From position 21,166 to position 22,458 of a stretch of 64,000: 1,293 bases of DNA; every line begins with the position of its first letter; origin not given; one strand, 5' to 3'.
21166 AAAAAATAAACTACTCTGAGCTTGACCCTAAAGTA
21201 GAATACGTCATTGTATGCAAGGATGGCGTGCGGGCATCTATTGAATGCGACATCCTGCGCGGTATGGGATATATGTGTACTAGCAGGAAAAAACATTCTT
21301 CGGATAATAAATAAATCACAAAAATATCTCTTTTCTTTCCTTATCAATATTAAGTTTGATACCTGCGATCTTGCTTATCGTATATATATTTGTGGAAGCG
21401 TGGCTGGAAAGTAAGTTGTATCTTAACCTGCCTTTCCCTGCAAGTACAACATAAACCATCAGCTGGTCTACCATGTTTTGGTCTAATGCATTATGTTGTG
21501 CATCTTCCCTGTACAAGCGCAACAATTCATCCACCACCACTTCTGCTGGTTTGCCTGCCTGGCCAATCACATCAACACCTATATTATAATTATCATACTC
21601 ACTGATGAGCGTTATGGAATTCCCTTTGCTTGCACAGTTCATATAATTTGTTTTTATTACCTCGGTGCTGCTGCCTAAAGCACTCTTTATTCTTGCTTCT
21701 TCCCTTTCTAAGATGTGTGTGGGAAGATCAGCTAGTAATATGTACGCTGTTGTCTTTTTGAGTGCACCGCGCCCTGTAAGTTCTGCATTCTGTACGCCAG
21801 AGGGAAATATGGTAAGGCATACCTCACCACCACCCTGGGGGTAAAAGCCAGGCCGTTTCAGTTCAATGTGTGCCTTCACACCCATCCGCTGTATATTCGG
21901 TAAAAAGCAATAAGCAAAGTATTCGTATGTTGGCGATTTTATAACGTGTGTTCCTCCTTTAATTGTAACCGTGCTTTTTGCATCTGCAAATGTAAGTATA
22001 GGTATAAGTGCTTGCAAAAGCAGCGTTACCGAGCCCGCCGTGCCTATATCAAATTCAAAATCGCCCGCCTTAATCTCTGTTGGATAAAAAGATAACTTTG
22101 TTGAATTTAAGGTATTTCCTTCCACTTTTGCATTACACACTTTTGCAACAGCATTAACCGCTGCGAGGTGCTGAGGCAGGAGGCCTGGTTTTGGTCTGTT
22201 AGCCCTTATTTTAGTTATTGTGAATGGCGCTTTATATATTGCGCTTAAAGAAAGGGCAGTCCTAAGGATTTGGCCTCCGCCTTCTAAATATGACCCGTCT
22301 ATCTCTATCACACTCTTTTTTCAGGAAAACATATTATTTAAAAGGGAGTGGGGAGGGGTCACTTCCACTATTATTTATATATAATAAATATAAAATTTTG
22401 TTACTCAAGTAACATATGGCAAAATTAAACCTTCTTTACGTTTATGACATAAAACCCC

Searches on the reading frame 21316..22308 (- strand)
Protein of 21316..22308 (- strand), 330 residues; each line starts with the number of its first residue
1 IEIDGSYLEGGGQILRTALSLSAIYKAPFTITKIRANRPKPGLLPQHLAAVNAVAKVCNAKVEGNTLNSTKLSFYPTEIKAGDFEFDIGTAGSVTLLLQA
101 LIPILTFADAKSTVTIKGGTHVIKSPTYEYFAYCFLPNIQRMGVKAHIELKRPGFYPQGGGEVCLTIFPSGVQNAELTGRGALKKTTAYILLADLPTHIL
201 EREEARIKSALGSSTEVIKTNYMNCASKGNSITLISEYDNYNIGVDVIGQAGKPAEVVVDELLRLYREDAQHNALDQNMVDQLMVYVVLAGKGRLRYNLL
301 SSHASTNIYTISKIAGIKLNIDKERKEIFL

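Call 75: search_protein_families(library=pfam, proteins=[window:21316-22308:-], max_evalue=0.000001)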
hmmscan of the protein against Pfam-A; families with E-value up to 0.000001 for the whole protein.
window:21316-22308:- (330 aa): 2 families
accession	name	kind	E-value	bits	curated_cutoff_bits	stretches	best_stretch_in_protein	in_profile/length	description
PF01137.26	RTC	-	1.6e-77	260.1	27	1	7-321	1-221/221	RNA 3'-terminal phosphate cyclase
PF05189.18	RTC_insert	-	1.7e-07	32.1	23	1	180-261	3-92/102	RNA 3'-terminal phosphate cyclase (RTC), insert domain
